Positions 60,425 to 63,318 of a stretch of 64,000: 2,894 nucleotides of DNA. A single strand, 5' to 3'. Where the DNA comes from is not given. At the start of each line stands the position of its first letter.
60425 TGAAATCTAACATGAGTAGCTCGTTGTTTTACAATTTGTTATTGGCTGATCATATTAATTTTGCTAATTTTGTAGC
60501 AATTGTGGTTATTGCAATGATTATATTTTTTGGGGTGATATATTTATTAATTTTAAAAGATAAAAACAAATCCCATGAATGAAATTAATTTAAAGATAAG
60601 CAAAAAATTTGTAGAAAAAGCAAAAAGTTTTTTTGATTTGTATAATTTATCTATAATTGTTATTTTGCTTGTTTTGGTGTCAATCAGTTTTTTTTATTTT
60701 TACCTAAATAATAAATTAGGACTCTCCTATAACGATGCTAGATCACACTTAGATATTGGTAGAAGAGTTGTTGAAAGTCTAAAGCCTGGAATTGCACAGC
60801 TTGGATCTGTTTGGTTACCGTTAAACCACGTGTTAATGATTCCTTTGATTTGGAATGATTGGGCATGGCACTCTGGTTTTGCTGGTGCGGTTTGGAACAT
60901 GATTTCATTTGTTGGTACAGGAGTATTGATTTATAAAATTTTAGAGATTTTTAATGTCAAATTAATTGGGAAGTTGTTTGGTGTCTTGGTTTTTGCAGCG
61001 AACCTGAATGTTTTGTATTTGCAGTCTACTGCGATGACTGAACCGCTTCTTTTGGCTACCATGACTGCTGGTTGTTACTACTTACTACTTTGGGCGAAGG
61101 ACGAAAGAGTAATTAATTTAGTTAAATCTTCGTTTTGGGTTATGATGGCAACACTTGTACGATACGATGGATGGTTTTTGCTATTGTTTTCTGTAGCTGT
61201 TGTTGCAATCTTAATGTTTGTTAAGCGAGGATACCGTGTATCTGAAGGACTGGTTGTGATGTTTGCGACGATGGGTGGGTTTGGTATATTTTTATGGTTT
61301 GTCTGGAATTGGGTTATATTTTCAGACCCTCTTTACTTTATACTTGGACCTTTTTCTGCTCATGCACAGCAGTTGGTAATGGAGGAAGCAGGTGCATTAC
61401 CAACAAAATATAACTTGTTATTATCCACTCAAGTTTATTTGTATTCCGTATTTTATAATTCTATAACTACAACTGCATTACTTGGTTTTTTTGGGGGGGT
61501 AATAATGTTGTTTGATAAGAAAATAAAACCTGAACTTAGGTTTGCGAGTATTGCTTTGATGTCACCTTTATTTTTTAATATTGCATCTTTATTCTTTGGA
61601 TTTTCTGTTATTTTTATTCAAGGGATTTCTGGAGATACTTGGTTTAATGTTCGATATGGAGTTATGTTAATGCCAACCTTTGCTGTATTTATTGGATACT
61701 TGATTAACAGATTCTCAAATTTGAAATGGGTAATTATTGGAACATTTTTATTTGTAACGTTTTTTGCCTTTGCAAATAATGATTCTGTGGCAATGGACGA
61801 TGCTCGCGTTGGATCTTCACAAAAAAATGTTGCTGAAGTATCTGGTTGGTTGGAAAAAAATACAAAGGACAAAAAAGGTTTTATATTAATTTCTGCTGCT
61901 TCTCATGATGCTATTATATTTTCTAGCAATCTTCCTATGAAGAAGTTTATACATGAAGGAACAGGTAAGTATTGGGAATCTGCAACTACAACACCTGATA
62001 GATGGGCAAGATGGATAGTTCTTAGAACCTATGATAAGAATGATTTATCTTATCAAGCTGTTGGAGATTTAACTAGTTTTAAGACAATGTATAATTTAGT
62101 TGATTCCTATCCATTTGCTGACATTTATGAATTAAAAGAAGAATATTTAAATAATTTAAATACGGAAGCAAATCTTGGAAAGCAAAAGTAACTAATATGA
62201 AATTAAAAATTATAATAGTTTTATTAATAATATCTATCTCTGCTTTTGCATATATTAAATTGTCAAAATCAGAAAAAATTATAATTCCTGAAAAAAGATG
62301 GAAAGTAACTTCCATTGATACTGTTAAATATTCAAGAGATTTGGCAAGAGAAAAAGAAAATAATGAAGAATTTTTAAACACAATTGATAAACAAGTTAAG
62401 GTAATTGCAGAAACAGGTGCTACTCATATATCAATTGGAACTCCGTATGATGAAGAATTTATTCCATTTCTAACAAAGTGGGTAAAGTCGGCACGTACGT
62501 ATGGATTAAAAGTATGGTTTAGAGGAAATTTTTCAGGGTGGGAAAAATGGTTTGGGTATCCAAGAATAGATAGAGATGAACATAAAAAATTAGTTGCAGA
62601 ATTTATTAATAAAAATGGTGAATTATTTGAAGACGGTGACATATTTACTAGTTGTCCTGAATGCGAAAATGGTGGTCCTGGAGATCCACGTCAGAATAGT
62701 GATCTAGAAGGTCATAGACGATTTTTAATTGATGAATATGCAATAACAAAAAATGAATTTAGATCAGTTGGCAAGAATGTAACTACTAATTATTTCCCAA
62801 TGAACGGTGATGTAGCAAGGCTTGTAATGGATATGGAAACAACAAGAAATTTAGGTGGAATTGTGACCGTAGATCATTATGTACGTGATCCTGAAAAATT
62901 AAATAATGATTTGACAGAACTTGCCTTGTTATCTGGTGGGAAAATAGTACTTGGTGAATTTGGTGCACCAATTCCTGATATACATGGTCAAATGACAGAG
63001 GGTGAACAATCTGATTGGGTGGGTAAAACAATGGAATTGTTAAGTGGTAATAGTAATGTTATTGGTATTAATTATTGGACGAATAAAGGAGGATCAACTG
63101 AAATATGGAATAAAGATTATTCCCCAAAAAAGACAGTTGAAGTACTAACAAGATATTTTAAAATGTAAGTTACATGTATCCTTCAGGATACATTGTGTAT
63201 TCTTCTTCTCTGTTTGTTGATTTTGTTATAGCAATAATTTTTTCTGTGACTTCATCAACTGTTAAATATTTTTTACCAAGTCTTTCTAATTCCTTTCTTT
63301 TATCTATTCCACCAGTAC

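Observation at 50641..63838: Glycosylation locus coupling a polyprenol-P-sugar synthase-type GT2 with two GT-C (PMT/ArnT-like) transferases, a kinase-like enzyme and a GH-A-like hydrolase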

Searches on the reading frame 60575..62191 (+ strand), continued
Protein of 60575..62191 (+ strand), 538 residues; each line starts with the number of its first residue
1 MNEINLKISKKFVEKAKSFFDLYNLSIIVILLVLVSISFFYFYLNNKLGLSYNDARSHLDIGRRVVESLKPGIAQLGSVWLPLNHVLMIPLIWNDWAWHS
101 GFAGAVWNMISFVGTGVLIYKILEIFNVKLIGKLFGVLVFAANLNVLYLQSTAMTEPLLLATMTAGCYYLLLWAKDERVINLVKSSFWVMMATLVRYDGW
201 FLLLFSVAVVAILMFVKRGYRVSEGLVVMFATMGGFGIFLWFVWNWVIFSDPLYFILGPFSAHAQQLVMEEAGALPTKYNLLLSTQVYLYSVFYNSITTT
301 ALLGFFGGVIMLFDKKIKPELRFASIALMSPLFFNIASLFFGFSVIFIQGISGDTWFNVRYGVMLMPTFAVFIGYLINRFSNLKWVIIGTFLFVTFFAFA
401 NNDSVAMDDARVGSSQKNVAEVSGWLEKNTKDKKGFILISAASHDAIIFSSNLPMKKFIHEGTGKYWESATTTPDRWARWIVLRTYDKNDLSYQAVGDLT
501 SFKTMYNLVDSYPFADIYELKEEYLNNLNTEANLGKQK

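Call 82: search_protein_families(library=ncbifam, proteins=[L104:4102-7461:+, L094:1770-5045:+, L104:1874-4138:+, L085:3923-5497:+], max_evalue=0.00001)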
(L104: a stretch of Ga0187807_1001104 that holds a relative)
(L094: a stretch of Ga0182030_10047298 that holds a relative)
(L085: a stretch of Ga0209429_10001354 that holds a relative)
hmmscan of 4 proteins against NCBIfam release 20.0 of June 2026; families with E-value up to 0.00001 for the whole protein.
L104:4102-7461:+ (1120 aa): 17 families
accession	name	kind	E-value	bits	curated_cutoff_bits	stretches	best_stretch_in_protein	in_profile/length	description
NF007986.1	PRK10714.1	equivalog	3.2e-18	65.8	529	1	33-246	5-216/316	undecaprenyl-phosphate 4-deoxy-4-formamido-L-arabinose transferase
NF041391.1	DPhHxTase_Halo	equivalog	4.2e-15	55.3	375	1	40-233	1-186/213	dolichyl-phosphate hexose transferase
TIGR04182.1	glyco_TIGR04182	equivalog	8e-15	55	325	1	37-236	3-196/293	S-layer glycoprotein N-glycosyltransferase AglJ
TIGR03965.1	mycofact_glyco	equivalog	1.2e-13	50.8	280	1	30-139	70-175/467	mycofactocin biosynthesis glycosyltransferase MftF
NF041875.1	EPS_EpsD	equivalog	5.9e-13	48.9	370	1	36-132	1-93/325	exopolysaccharide biosynthesis glycosyltransferase EpsD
TIGR03937.1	PgaC_IcaA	equivalog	1.4e-12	47.3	422.3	1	30-141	41-148/407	poly-beta-1,6-N-acetyl-D-glucosamine synthase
NF010496.0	PRK13915.1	equivalog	2.6e-11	43.2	262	1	33-139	30-138/307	glucosyl-3-phosphoglycerate synthase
NF047588.1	GlcsyltransPgfSStrep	equivalog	2.8e-11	43.2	500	1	36-198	3-166/308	glycosyltransferase PgfS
TIGR04283.1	glyco_like_mftF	equivalog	6.6e-11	42.2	182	1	36-176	1-132/221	TIGR04283 family arsenosugar biosynthesis glycosyltransferase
NF058614.1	PPMAGASynPpgS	equivalog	3.7e-10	39.6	370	1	38-238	4-204/226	polyprenyl-phospho-N-acetylgalactosaminyl synthase PpgS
NF007482.0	PRK10073.1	equivalog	2.3e-09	36.7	423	1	34-148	6-115/334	glycosyltransferase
TIGR03469.1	HpnB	hypoth_equivalog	1.5e-08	34.1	379.25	1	35-147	45-164/386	hopene-associated glycosyltransferase HpnB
NF038302.1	EPS_HpsE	equivalog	9.5e-08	31.4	300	1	36-145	3-113/307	hormogonium polysaccharide biosynthesis glycosyltransferase HpsE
NF053739.1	GlytfEpsEBac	equivalog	9.5e-08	31.3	450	1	36-128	3-92/265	glycosyltransferase EpsE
NF047683.1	TeichurnBiosyTuaG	equivalog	2.2e-07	30.8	400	1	35-137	7-105/252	teichuronic acid biosynthesis protein TuaG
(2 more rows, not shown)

L094:1770-5045:+ (1092 aa): 17 families
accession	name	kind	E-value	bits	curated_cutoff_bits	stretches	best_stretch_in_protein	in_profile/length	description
NF007986.1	PRK10714.1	equivalog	4.4e-26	91.7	529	1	14-257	3-240/316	undecaprenyl-phosphate 4-deoxy-4-formamido-L-arabinose transferase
NF047588.1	GlcsyltransPgfSStrep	equivalog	7.6e-16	58.2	500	1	19-184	3-169/308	glycosyltransferase PgfS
TIGR04182.1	glyco_TIGR04182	equivalog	3.5e-15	56.2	325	1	20-223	3-200/293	S-layer glycoprotein N-glycosyltransferase AglJ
TIGR03937.1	PgaC_IcaA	equivalog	5.3e-15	55.3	422.3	1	5-117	33-141/407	poly-beta-1,6-N-acetyl-D-glucosamine synthase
NF058614.1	PPMAGASynPpgS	equivalog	1.8e-12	47.2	370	1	21-212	4-195/226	polyprenyl-phospho-N-acetylgalactosaminyl synthase PpgS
NF041875.1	EPS_EpsD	equivalog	3.3e-12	46.5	370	1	19-113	1-91/325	exopolysaccharide biosynthesis glycosyltransferase EpsD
NF041391.1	DPhHxTase_Halo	equivalog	1.2e-11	44.1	375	1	25-221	3-190/213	dolichyl-phosphate hexose transferase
NF007482.0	PRK10073.1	equivalog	3.5e-10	39.4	423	1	16-117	5-101/334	glycosyltransferase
NF010496.0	PRK13915.1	equivalog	5.1e-09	35.6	262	1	15-111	29-126/307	glucosyl-3-phosphoglycerate synthase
TIGR03469.1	HpnB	hypoth_equivalog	1.4e-08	34.2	379.25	1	14-126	41-160/386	hopene-associated glycosyltransferase HpnB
NF047683.1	TeichurnBiosyTuaG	equivalog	2.4e-08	33.9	400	1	17-126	6-111/252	teichuronic acid biosynthesis protein TuaG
TIGR04283.1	glyco_like_mftF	equivalog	3.3e-08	33.4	182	1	19-119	1-90/221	TIGR04283 family arsenosugar biosynthesis glycosyltransferase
TIGR03965.1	mycofact_glyco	equivalog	4.2e-07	29.2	280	1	10-112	67-165/467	mycofactocin biosynthesis glycosyltransferase MftF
NF038302.1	EPS_HpsE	equivalog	1.3e-06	27.6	300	1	19-112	3-97/307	hormogonium polysaccharide biosynthesis glycosyltransferase HpsE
NF053739.1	GlytfEpsEBac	equivalog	2.2e-06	26.8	450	1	19-123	3-104/265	glycosyltransferase EpsE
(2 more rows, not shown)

L104:1874-4138:+ (755 aa): 9 families
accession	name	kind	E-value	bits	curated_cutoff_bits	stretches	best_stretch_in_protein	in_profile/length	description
TIGR03030.1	CelA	equivalog_domain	3.4e-27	94.8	699.1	1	329-604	88-383/714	UDP-forming cellulose synthase catalytic subunit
NF008558.0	PRK11498.1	equivalog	3.7e-18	64.9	992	1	354-602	258-505/872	UDP-forming cellulose synthase catalytic subunit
TIGR03937.1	PgaC_IcaA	equivalog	4.2e-17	62.2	422.3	1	358-724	34-392/407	poly-beta-1,6-N-acetyl-D-glucosamine synthase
NF041865.1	EpsU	equivalog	2.9e-11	43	700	1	355-600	26-267/394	exopolysaccharide biosynthesis GT2 family glycosyltransferase EpsU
TIGR03965.1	mycofact_glyco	equivalog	1e-10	41.1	280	1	354-568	59-269/467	mycofactocin biosynthesis glycosyltransferase MftF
NF053846.1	glyco_with_XrtP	equivalog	1.4e-10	40.5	520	1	513-733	205-436/440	XrtP-associated glycosyltransferase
TIGR03111.1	glyc2_xrt_Gpos1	hypoth_equivalog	1.6e-10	40.4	363.95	1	365-729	45-414/439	TIGR03111 family XrtG-associated glycosyltransferase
TIGR04242.1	nodulat_NodC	equivalog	1.6e-07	30.7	550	1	362-603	41-290/395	chitooligosaccharide synthase NodC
NF011305.0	PRK14716.1-3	equivalog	1.9e-06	27.3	409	0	325-570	8-266/486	glycosyl transferase family protein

L085:3923-5497:+ (525 aa): 5 families
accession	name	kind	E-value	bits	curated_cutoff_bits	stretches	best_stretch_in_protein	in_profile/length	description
TIGR03030.1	CelA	equivalog_domain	4.7e-19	67.9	699.1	1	107-382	93-383/714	UDP-forming cellulose synthase catalytic subunit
NF008558.0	PRK11498.1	equivalog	1.2e-14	53.3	992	1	109-381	237-506/872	UDP-forming cellulose synthase catalytic subunit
TIGR03937.1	PgaC_IcaA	equivalog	1.4e-13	50.6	422.3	1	97-493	4-382/407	poly-beta-1,6-N-acetyl-D-glucosamine synthase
TIGR03111.1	glyc2_xrt_Gpos1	hypoth_equivalog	1.8e-10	40.2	363.95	1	140-490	42-396/439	TIGR03111 family XrtG-associated glycosyltransferase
NF053846.1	glyco_with_XrtP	equivalog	5.8e-09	35.1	520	1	301-511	218-435/440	XrtP-associated glycosyltransferase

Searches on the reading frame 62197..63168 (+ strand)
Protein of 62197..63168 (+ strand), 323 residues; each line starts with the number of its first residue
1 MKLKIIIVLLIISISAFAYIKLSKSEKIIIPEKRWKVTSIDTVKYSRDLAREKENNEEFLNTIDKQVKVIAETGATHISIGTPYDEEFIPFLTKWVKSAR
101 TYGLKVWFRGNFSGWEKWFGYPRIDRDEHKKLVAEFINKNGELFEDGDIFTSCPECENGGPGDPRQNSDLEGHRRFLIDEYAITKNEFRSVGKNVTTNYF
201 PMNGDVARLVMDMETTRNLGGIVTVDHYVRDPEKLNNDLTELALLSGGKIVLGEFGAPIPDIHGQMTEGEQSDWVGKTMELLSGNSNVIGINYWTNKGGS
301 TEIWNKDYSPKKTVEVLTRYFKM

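Call 4: search_protein_families(library=pfam, proteins=[window:62197-63168:+], max_evalue=0.01)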
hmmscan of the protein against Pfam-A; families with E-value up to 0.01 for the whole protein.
window:62197-63168:+ (323 aa): 0 families

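Call 5: search_protein_families(library=pfam, proteins=[window:62197-63168:+], max_evalue=10)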
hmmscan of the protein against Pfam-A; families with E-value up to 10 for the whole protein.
window:62197-63168:+ (323 aa): 2 families
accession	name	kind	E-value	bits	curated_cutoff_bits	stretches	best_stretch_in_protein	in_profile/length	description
PF05767.17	Pox_A14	-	0.095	13.3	27.7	1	7-40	19-49/93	Poxvirus virion envelope protein A14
PF13956.11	Ibs_toxin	-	0.42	11.1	27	1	1-16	2-18/19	Toxin Ibs, type I toxin-antitoxin system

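Call 6: search_protein_families(library=ncbifam, proteins=[window:62197-63168:+], max_evalue=1)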
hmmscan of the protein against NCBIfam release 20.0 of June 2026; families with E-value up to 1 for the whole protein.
window:62197-63168:+ (323 aa): 1 family
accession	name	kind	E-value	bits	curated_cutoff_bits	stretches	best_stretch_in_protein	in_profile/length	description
NF005556.0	PRK07226.1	subfamily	0.065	12.6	241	1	51-104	87-140/267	2-amino-3,7-dideoxy-D-threo-hept-6-ulosonate synthase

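Call 9: search_solved_structures(query=window:62197-63168:+, max_evalue=10)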
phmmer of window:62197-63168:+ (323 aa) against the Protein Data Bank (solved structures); distinct sequences matched with E-value up to 10: 0.

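Call 26: find_homologous_proteins(query=window:62197-63168:+)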
Query window:62197-63168:+ (323 aa): 2463 proteins with E <= 0.001 among 4121 candidates; the best 120 are listed.
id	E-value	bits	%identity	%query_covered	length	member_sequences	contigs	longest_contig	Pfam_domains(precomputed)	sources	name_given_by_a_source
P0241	1.5e-218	743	100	100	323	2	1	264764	-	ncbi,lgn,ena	-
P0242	1.8e-163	561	65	68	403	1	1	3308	-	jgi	jgi:uncharacterized protein YbbK (DUF523 family)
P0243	2.6e-163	561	74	99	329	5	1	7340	-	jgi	-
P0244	6.1e-159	547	69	100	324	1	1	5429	-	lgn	-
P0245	5.4e-157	540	68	99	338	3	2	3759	-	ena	-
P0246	9.5e-157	539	72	99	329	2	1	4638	-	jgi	jgi:hypothetical protein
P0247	1.6e-156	539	69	99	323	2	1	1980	-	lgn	-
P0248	3.8e-156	537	71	100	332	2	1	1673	-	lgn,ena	-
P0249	8.2e-156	536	71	100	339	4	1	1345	-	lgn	-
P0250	2.0e-155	535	71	95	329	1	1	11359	-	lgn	-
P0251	2.2e-155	535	70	99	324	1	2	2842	-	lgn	-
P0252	1.3e-154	532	68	100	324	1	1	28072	-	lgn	-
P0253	4.1e-153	527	70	99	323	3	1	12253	-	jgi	jgi:hypothetical protein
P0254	1.1e-151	523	69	99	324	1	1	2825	-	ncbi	-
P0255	3.3e-151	521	71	95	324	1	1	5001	-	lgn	-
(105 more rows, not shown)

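Call 29: search_solved_structures(query=A3, max_evalue=10, show_alignments=2)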
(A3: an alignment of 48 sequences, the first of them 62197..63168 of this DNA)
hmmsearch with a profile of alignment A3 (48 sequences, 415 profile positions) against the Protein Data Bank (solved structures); distinct sequences matched with E-value up to 10: 5.
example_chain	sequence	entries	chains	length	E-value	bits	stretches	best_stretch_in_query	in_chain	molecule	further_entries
9hfj_A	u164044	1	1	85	0.0025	20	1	327-400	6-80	SusC homolog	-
4ovy_A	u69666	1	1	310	0.17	13.9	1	41-105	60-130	Haloacid dehalogenase domain protein hydrolase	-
5xrw_C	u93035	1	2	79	0.19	13.8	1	210-273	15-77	FliY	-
2vg2_A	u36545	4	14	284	1.4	10.9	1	282-311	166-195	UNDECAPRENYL PYROPHOSPHATE SYNTHETASE | Decaprenyl diphosphate synthase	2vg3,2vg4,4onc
6ime_A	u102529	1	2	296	1.5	10.8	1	282-311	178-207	Decaprenyl diphosphate synthase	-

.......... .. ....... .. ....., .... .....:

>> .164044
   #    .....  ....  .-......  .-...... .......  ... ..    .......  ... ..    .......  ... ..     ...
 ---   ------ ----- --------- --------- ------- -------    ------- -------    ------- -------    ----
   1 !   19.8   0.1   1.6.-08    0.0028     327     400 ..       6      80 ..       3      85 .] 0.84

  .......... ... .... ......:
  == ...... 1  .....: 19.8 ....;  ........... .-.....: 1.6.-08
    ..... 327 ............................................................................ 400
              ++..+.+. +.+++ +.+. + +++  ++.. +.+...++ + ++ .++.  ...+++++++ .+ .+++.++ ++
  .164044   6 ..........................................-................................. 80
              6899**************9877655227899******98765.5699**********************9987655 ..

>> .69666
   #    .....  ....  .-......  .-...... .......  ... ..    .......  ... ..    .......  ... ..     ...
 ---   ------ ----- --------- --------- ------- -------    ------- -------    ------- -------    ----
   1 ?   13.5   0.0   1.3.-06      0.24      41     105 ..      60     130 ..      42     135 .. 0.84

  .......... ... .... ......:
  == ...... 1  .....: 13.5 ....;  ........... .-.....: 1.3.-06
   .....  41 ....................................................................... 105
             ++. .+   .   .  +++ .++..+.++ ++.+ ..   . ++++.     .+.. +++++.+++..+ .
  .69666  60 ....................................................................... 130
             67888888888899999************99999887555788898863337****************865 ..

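Call 34: predict_structure(alignment_id=A3)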
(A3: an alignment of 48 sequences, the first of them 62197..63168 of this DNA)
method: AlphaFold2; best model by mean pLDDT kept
length: 323 residues; sequences in the alignment: 48
mean_pLDDT: 87.9   pTM: 0.84
mean pLDDT of the five models: 87.9, 86.6, 86.5, 86.4, 86.3
residues with pLDDT >= 90: 208; 70-90: 77; 50-70: 32; < 50: 6
segments of 3 or more residues with pLDDT < 50: 298-301
pLDDT, mean of each block of 10 residues (from residue 1): 88 91 61 83 83 77 92 95 93 95 97 89 92 98 98 68 77 94 97 97 92 97 91 95 98 75 70 92 95 70 80 92 88
secondary structure, 60 per line:
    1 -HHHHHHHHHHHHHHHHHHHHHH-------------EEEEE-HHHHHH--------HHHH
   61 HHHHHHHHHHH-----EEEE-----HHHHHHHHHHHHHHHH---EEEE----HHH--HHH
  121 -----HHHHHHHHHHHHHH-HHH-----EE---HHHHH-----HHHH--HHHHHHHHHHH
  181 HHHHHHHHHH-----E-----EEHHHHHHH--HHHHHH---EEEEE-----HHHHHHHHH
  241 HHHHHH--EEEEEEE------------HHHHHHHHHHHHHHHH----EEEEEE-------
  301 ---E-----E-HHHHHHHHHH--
elements in order: H2-23 E37-41 H43-48 H57-71 E77-80 H86-101 E105-108 H126-139 H154-158 H164-167 H170-190 H204-210 H213-218 E222-226 H232-246 E249-255 H268-283 E288-293 H312-321

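Call 36: fold_search(model_id=the predicted structure, library=pdb)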
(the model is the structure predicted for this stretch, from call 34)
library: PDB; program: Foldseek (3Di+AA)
matches with E <= 10: 1595; with E <= 0.001: 253
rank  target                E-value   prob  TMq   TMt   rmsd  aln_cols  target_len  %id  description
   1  6lel_A                3.5e-08  1.00  0.57  0.34   6.4       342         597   17  Structure of E. coli beta-glucuronidase complex with C6-hexyl uronic isofagomine (released 2021-01-27)
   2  6leg_C                1.0e-07  1.00  0.57  0.34   5.9       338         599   16  Structure of E. coli beta-glucuronidase complex with uronic isofagomine (released 2021-01-27)
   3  5yli_A                1.6e-07  1.00  0.57  0.59   6.0       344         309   11  Complex structure of GH113 beta-1,4-mannanase (released 2018-06-20)
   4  9y4v_B                2.0e-07  1.00  0.57  0.46   6.3       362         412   12  Crystal structure of a GH5_18 from Microbacterium oxydans DSM 20578 (released 2025-12-17)
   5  1hjs_A                2.4e-07  1.00  0.59  0.57   6.7       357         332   15  Structure of two fungal beta-1,4-galactanases: searching for the basis for temperature and pH optimum. (released 2003-06-02)
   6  6mpa_A                3.2e-07  1.00  0.60  0.48   5.8       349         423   13  Crystal structure of BlMan5B in complex with GlcNAc (soaking) (released 2019-01-30)
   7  3kl3_A                3.5e-07  1.00  0.55  0.47   6.7       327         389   12  Crystal structure of Ligand bound XynC (released 2010-12-08)
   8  9y4v_A                4.4e-07  1.00  0.58  0.48   5.8       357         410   12  Crystal structure of a GH5_18 from Microbacterium oxydans DSM 20578 (released 2025-12-17)
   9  6t75_AAA              4.4e-07  1.00  0.53  0.29   6.8       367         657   12  Bacteroides salyersiae GH164 beta-mannosidase 2-deoxy-2-fluoro-beta-D-mannosyl enzyme intermediate (released 2020-01-01)
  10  6gl0_A                4.6e-07  1.00  0.57  0.56   6.0       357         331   13  Structure of ZgEngAGH5_4 in complex with a cellotriose (released 2018-10-31)
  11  6t75_CCC              4.6e-07  1.00  0.54  0.30   6.8       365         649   12  Bacteroides salyersiae GH164 beta-mannosidase 2-deoxy-2-fluoro-beta-D-mannosyl enzyme intermediate (released 2020-01-01)
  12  6t6g_EEE              6.1e-07  1.00  0.54  0.30   6.7       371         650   11  Bacteroides salyersiae GH164 beta-mannosidase in complex with noeuromycin (released 2020-01-01)
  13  3aiu                  6.1e-07  1.00  0.55  0.40   8.4       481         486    9  Crystal structure of beta-glucosidase in rye (released 2011-02-23)
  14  8bn7_CCC              6.8e-07  1.00  0.55  0.54   6.1       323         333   11  CjCel5C endo-glucanase (released 2023-11-22)
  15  9m20                  8.1e-07  1.00  0.57  0.50   6.9       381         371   12  GmMAN19-1 from Glycine max (released 2026-02-04)
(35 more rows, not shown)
